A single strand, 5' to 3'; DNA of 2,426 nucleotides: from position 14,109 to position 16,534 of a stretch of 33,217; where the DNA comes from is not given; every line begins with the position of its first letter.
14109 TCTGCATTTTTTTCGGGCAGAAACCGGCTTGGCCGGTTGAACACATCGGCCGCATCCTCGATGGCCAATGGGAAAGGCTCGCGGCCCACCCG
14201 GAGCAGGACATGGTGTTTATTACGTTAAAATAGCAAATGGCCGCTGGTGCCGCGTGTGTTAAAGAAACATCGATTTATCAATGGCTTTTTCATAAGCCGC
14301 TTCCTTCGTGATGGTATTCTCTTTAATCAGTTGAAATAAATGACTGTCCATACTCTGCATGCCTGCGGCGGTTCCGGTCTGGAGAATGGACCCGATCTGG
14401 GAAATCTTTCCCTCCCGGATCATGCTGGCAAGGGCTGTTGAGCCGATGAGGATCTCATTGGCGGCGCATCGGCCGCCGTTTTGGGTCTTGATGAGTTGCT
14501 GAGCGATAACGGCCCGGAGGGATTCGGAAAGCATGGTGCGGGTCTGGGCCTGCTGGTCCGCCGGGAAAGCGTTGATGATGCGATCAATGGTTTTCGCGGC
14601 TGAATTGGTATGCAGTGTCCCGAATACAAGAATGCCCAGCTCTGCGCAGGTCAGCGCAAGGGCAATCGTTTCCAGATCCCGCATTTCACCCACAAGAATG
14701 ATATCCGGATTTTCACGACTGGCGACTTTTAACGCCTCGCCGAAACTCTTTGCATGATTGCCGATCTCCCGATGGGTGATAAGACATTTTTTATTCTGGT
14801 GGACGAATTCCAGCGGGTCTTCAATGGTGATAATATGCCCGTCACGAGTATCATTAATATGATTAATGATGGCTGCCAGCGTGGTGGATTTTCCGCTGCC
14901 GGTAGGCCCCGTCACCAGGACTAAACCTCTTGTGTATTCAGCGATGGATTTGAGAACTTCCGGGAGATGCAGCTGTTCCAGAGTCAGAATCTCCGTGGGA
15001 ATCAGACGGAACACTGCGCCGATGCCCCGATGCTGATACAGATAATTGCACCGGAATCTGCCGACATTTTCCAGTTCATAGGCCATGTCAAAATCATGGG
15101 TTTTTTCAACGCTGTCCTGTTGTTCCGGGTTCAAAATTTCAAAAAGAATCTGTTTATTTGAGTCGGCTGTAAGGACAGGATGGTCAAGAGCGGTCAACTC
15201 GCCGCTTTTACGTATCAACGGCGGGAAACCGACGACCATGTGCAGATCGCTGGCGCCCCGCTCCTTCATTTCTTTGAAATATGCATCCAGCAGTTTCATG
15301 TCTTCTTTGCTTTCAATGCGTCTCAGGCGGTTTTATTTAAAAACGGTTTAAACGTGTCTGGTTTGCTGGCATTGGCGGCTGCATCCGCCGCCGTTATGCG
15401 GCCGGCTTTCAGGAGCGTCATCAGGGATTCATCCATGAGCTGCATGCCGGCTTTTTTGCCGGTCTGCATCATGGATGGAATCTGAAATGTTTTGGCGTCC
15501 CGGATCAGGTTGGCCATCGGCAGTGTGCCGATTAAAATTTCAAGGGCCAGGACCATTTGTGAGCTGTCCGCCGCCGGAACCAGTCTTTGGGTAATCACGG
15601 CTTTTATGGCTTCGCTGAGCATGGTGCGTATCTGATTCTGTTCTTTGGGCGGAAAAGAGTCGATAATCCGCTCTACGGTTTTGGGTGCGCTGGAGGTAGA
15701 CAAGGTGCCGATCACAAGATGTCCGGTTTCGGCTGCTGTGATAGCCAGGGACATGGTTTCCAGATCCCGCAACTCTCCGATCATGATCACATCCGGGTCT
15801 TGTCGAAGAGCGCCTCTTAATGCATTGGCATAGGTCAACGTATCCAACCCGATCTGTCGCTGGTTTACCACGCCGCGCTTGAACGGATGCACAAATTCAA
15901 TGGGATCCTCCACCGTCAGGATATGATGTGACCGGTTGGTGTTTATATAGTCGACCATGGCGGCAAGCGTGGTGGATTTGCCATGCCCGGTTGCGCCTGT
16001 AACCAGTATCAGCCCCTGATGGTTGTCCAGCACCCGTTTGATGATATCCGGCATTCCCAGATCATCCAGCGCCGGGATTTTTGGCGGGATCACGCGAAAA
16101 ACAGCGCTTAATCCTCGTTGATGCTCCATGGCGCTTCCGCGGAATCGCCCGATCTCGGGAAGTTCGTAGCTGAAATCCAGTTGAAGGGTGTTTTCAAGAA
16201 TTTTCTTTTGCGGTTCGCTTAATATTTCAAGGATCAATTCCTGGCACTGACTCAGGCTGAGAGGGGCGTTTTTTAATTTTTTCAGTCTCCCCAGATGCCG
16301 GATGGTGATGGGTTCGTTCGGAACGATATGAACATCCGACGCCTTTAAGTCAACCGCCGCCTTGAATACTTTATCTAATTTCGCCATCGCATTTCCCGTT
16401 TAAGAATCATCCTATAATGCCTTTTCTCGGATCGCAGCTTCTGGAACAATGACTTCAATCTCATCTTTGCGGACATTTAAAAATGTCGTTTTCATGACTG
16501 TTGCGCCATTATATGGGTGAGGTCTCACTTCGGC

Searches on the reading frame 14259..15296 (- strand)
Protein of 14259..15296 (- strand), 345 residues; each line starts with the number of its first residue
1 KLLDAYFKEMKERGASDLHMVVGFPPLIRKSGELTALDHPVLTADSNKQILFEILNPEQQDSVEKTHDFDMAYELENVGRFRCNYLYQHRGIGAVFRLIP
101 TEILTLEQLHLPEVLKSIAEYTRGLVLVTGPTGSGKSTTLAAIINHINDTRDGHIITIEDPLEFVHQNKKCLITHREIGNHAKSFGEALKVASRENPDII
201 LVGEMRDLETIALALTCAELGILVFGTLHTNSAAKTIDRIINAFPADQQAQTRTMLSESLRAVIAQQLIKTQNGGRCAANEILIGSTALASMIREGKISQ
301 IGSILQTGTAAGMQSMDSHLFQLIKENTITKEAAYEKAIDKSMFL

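Call 4: search_protein_families(library=pfam, proteins=[window:14259-15296:-], max_evalue=0.01)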
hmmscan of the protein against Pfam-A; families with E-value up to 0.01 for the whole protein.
window:14259-15296:- (345 aa): 16 families
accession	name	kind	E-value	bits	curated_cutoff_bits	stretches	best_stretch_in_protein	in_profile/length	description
PF00437.27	T2SSE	-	1.7e-40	139.3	24.9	1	70-272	82-281/370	Type II/IV secretion system protein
PF13191.12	AAA_16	-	8.6e-06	26.8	32.6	1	111-155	12-55/167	AAA ATPase domain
PF25199.1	nSTAND_NTPase5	-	1.9e-05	25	34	1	120-210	38-137/145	Novel STAND NTPase 5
PF00004.35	AAA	-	9.3e-05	23.3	21.2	1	126-205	1-66/131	ATPase family associated with various cellular activities (AAA)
PF13555.12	AAA_29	-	0.00019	21.6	27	1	123-144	22-43/61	P-loop containing region of AAA domain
PF13401.12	AAA_22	-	0.0002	22.1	27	1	121-150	3-32/130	AAA domain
PF04851.21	ResIII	-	0.0002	21.8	22.5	1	114-246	15-152/164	Type III restriction enzyme, res subunit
PF13604.12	AAA_30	-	0.00027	21.2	27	1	114-152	9-46/191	AAA domain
PF01935.23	DUF87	-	0.00028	21.5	23.2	1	127-194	27-81/220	Helicase HerA, central domain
PF00005.33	ABC_tran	-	0.00043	21.3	25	1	126-232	14-80/137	ABC transporter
PF13476.12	AAA_23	-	0.00064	20.8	27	1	122-143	18-39/201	AAA domain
PF13245.12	AAA_19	-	0.00091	19.8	25.1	1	121-153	9-41/134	AAA domain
PF20720.3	nSTAND3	-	0.0029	17.7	27.2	1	123-164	17-57/155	Novel STAND NTPase 3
PF01637.24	ATPase_2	-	0.0033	17.7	33.2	1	111-155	8-52/225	ATPase domain predominantly from Archaea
PF13173.12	AAA_14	-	0.0059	17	27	0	124-170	3-49/129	AAA domain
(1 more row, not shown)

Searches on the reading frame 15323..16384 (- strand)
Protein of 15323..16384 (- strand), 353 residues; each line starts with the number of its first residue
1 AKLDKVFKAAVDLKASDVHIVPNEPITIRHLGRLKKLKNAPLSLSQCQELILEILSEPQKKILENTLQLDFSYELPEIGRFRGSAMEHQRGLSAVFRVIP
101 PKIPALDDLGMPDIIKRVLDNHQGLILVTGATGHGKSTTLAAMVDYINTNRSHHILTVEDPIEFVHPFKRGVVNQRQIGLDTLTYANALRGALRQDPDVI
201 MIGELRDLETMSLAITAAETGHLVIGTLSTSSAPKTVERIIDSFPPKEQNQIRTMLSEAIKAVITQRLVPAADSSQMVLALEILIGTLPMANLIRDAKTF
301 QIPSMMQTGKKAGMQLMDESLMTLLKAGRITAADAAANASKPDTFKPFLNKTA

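Call 4: search_protein_families(library=pfam, proteins=[window:15323-16384:-], max_evalue=0.01)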
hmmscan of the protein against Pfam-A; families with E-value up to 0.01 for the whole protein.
window:15323-16384:- (353 aa): 6 families
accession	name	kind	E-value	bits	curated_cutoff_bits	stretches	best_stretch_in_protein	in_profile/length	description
PF00437.27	T2SSE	-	1.2e-49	169.4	24.9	1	3-275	12-284/370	Type II/IV secretion system protein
PF13191.12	AAA_16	-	0.00081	20.4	32.6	1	114-162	15-63/167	AAA ATPase domain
PF13401.12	AAA_22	-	0.0015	19.2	27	1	121-152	3-33/130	AAA domain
PF13555.12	AAA_29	-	0.0066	16.6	27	0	122-144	21-43/61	P-loop containing region of AAA domain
PF05872.18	HerA_C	-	0.0073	15.4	22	0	118-145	18-43/502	Helicase HerA-like C-terminal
PF25199.1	nSTAND_NTPase5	-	0.0099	16.1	34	0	121-161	39-79/145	Novel STAND NTPase 5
